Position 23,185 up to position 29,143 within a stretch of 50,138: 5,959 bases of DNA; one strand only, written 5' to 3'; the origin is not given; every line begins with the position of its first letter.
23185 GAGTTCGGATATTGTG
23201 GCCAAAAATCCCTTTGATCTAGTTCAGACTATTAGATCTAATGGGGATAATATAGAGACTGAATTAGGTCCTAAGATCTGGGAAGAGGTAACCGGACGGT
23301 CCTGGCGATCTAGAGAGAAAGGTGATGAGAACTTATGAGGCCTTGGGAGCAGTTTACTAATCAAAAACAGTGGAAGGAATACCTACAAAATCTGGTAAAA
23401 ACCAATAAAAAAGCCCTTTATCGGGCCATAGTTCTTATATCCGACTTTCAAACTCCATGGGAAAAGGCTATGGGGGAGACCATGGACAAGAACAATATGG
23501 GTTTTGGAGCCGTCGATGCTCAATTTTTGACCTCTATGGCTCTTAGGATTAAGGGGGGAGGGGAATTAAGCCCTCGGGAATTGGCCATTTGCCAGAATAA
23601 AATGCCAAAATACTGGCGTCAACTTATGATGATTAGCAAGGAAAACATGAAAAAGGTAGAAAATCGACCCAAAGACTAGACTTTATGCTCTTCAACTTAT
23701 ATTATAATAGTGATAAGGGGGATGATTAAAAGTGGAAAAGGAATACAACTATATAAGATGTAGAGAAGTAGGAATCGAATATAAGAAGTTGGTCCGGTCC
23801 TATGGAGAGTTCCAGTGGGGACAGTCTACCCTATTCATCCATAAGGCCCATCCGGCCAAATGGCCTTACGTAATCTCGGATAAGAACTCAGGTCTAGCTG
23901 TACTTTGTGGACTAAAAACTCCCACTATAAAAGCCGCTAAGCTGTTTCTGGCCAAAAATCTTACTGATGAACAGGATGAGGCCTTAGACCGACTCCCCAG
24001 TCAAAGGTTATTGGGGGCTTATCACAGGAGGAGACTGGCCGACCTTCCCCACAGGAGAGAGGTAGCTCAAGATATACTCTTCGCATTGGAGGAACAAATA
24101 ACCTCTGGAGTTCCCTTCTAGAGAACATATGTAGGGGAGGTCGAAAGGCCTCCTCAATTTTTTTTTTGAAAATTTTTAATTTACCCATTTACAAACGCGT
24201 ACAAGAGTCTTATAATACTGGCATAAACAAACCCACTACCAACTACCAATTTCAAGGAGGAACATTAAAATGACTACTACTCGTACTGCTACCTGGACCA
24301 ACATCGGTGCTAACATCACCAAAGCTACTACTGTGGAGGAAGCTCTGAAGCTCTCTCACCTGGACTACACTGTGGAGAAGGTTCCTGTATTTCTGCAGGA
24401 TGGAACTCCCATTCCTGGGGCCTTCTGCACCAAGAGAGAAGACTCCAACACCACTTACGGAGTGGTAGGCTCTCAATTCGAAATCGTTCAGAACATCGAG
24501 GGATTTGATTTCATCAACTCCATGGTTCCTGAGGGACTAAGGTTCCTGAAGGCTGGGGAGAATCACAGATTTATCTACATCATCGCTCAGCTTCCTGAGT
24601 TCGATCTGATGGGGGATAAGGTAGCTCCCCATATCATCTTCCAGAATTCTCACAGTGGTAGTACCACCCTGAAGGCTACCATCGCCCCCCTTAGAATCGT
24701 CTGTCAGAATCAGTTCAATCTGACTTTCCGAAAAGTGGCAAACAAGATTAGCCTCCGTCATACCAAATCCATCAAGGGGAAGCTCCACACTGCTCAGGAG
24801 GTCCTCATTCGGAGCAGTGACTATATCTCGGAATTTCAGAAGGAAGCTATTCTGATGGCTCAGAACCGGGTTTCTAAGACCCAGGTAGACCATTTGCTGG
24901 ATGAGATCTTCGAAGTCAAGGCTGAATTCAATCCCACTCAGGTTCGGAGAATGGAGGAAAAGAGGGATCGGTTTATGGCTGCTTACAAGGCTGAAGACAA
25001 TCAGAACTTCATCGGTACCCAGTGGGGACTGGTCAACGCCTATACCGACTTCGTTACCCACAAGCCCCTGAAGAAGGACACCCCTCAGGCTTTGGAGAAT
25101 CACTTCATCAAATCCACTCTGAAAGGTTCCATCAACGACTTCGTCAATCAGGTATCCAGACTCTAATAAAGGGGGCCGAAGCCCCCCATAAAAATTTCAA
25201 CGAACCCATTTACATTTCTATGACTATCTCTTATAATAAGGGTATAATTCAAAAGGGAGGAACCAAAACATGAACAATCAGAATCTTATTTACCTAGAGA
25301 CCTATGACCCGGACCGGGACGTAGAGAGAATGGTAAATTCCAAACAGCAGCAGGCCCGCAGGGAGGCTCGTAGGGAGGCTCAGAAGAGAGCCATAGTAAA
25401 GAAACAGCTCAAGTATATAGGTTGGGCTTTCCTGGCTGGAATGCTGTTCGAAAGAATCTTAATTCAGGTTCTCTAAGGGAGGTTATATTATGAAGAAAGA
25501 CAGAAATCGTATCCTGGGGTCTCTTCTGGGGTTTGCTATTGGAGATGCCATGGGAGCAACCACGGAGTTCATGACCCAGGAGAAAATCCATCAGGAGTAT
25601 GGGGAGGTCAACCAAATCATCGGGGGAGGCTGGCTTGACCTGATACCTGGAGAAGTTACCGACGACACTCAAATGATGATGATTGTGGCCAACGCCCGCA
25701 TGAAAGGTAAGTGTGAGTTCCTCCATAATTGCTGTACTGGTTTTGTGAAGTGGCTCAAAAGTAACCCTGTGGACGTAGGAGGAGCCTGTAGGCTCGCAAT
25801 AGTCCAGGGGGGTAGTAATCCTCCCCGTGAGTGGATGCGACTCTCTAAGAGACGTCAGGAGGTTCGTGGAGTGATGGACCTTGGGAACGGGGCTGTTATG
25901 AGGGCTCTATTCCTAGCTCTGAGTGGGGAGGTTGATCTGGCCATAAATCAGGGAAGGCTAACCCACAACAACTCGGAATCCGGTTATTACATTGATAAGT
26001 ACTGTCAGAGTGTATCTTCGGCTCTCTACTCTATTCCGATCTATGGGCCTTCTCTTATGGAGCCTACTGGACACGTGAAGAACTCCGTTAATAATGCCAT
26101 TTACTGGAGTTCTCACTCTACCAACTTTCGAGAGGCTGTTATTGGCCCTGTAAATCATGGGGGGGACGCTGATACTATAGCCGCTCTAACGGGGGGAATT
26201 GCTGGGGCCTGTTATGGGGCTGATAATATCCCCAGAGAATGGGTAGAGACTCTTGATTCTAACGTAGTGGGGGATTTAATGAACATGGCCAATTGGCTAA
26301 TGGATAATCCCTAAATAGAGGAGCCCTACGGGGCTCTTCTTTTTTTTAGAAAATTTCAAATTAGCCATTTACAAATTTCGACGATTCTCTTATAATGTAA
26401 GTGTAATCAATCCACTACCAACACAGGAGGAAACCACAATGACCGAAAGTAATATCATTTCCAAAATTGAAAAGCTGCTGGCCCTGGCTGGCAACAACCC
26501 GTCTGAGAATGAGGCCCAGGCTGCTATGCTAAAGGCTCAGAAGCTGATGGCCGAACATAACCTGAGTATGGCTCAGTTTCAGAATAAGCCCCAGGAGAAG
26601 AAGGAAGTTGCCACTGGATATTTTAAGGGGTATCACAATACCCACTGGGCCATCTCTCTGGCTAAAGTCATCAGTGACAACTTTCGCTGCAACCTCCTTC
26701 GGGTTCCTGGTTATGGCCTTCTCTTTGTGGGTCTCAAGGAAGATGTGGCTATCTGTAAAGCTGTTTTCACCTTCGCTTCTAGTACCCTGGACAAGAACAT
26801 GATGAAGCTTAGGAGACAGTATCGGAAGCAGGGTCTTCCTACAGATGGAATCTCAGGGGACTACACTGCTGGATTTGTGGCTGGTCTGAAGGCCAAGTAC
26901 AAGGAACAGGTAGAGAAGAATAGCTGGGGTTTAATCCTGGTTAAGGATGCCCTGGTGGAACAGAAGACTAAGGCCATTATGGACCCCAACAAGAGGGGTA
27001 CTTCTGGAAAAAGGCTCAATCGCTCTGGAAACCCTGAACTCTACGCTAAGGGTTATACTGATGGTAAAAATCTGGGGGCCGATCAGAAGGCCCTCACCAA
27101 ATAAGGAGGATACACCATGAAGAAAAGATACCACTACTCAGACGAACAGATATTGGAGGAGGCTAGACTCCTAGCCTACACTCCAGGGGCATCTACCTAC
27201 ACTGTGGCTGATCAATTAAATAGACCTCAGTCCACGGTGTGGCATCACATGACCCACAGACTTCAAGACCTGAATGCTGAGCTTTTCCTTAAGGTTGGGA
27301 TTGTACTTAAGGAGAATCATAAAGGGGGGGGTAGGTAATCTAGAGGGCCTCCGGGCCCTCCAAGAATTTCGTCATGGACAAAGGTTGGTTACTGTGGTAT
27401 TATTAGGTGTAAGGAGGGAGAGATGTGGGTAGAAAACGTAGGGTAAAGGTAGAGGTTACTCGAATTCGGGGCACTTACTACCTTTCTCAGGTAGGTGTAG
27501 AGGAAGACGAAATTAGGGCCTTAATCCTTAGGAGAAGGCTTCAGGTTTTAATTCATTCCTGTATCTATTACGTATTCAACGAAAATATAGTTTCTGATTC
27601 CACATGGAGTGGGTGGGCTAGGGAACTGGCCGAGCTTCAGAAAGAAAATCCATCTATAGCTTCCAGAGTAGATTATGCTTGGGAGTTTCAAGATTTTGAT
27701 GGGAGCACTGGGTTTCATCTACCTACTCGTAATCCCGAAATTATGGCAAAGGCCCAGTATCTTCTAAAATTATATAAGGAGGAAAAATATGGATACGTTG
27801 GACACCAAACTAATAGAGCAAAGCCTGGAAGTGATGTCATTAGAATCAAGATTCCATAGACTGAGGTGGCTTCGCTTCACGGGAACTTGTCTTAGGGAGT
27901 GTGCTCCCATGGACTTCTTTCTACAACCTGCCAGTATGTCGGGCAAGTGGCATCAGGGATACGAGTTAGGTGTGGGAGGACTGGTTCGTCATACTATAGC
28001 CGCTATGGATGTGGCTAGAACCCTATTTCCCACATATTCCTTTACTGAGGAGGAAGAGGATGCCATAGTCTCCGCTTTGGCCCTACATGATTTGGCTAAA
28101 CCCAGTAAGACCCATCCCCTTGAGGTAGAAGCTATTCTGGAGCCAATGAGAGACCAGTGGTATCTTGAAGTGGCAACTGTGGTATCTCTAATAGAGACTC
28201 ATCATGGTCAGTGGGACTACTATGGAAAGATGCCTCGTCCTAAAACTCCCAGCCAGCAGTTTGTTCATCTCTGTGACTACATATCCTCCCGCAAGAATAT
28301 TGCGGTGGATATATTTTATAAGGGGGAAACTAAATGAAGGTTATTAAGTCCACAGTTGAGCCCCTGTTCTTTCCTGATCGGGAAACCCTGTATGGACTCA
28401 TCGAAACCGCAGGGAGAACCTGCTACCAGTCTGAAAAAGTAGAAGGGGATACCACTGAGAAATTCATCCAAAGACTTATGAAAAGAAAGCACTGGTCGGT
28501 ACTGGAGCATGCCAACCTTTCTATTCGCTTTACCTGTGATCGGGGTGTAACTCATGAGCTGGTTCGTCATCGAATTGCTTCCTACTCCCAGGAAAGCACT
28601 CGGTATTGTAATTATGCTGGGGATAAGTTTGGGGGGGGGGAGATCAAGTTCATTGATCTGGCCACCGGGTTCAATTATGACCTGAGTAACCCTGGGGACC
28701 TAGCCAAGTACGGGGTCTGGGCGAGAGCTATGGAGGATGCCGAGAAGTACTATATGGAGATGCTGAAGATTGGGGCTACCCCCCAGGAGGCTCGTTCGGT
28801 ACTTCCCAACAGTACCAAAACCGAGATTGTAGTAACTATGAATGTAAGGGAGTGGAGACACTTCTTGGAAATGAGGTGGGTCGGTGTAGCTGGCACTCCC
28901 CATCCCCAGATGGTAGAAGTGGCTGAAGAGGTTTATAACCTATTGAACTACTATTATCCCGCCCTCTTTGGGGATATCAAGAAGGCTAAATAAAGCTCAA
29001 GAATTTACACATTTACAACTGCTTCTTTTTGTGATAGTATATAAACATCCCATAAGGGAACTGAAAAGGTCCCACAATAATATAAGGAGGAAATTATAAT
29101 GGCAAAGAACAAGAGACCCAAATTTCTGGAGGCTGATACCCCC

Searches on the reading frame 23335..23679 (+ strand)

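Call 15: search_protein_families(library=pfam, proteins=[window:23335-23679:+], max_evalue=0.01)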
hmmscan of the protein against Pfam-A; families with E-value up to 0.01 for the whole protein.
window:23335-23679:+ (114 aa): 0 families

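Call 16: search_protein_families(library=phrogs, proteins=[window:23335-23679:+], max_evalue=0.001)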
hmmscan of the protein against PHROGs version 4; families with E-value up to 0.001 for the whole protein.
window:23335-23679:+ (114 aa): 1 family
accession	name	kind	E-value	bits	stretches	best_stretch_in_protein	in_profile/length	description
phrog_21015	-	unknown function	4.4e-28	98.6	1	6-105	3-102/103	-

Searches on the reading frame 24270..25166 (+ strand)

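Call 88: search_protein_families(library=pfam, proteins=[window:24270-25166:+], max_evalue=0.001)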
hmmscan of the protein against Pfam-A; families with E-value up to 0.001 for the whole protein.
window:24270-25166:+ (298 aa): 1 family
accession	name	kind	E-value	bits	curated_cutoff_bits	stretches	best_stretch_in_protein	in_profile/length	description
PF06067.16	DUF932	-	1.3e-34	120.4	23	1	64-270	3-214/227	Domain of unknown function (DUF932)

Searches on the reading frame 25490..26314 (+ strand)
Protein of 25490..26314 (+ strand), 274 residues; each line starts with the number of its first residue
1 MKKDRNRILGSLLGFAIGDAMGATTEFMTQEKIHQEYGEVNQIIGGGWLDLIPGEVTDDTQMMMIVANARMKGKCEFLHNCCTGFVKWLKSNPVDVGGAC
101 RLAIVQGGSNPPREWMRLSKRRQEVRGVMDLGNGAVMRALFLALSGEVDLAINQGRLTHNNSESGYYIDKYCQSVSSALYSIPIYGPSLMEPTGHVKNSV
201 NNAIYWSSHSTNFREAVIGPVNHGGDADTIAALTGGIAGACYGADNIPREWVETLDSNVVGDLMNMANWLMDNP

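Call 88: search_protein_families(library=pfam, proteins=[window:25490-26314:+], max_evalue=0.001)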
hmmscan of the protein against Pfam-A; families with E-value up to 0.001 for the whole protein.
window:25490-26314:+ (274 aa): 1 family
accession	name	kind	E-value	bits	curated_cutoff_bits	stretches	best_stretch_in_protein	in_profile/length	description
PF03747.19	ADP_ribosyl_GH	-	3.8e-46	158.5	26.2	2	10-169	1-165/287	ADP-ribosylglycohydrolase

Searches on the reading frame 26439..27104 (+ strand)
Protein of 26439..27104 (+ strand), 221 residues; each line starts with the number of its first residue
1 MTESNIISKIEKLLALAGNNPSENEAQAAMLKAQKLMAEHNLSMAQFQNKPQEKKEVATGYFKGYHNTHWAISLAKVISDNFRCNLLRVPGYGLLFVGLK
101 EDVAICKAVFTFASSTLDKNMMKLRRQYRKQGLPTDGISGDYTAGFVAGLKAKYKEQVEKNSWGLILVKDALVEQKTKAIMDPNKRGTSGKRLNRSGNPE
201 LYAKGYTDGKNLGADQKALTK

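Call 88: search_protein_families(library=pfam, proteins=[window:26439-27104:+], max_evalue=0.001)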
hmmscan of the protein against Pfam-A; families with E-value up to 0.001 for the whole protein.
window:26439-27104:+ (221 aa): 2 families
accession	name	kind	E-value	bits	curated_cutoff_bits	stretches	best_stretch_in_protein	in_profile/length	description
PF23771.1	DUF7168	-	1.5e-17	64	25.5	1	56-175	10-131/140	Domain of unknown function (DUF7168)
PF10979.13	DUF2786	-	6.8e-16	58.4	23.9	1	6-44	2-40/40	Protein of unknown function (DUF2786)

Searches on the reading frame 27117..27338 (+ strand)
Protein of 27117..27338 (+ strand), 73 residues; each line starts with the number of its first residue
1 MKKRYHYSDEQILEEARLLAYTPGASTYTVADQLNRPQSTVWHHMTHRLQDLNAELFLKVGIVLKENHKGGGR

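Call 55: search_protein_families(library=pfam, proteins=[window:27117-27338:+], max_evalue=0.01)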
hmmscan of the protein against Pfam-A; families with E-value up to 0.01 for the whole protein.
window:27117-27338:+ (73 aa): 1 family
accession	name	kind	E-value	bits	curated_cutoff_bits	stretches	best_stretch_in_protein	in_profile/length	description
PF12116.14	SpoIIID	-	0.0012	19.4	27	1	27-68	22-63/82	Stage III sporulation protein D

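Call 81: search_solved_structures(query=window:27117-27338:+, max_evalue=10, show_alignments=2)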
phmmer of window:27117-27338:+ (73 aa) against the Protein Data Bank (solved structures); distinct sequences matched with E-value up to 10: 1.
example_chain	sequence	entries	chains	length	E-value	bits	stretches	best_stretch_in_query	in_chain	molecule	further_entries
2lvs_A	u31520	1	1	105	0.0027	21.5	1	11-45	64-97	Putative uncharacterized protein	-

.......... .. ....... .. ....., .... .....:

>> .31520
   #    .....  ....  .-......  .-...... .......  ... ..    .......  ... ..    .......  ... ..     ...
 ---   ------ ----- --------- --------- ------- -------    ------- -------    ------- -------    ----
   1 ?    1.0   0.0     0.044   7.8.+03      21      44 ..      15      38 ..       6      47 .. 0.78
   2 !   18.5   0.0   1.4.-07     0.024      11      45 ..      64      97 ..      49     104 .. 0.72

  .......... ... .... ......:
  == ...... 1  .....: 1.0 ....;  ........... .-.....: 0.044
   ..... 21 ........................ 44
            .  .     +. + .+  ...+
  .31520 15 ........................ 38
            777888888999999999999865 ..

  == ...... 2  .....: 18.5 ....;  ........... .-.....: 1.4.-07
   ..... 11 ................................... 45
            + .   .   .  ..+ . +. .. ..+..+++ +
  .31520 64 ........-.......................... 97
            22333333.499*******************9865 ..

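Call 82: search_protein_families(library=phrogs, proteins=[window:27117-27338:+], max_evalue=0.001)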
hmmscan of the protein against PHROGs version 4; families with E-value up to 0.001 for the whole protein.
window:27117-27338:+ (73 aa): 0 families

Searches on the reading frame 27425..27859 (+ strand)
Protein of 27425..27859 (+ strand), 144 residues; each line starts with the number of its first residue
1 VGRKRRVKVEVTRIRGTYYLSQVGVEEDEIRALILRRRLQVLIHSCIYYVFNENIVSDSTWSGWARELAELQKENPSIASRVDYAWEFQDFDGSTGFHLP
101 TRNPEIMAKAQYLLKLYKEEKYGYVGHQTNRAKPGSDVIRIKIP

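Call 25: search_protein_families(library=pfam, proteins=[window:27425-27859:+], max_evalue=0.001)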
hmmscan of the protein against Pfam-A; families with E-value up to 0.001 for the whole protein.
window:27425-27859:+ (144 aa): 1 family
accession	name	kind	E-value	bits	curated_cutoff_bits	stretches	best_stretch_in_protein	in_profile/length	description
PF22745.1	Nlig-Ia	-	3.2e-27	95.4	27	1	32-119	4-91/92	DNA ligase-like, N-terminal NAD+-binding domain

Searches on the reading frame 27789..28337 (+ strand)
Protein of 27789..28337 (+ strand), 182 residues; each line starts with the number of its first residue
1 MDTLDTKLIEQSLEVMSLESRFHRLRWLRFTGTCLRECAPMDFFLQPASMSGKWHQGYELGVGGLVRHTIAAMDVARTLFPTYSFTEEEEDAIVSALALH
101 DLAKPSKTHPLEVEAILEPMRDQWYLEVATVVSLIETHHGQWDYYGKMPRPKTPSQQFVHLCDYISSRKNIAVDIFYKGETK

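Call 25: search_protein_families(library=pfam, proteins=[window:27789-28337:+], max_evalue=0.001)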
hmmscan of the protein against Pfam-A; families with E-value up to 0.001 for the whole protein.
window:27789-28337:+ (182 aa): 1 family
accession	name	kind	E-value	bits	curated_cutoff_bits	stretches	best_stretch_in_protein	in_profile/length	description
PF01966.28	HD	-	2e-08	35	22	1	67-166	3-114/116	HD domain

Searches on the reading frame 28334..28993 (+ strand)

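Call 25: search_protein_families(library=pfam, proteins=[window:28334-28993:+], max_evalue=0.001)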
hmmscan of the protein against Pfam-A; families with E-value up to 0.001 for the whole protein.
window:28334-28993:+ (219 aa): 1 family
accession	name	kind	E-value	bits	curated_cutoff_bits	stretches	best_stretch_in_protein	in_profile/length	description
PF02511.20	Thy1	-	5.2e-47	160.5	24.8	1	22-209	12-190/191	Thymidylate synthase complementing protein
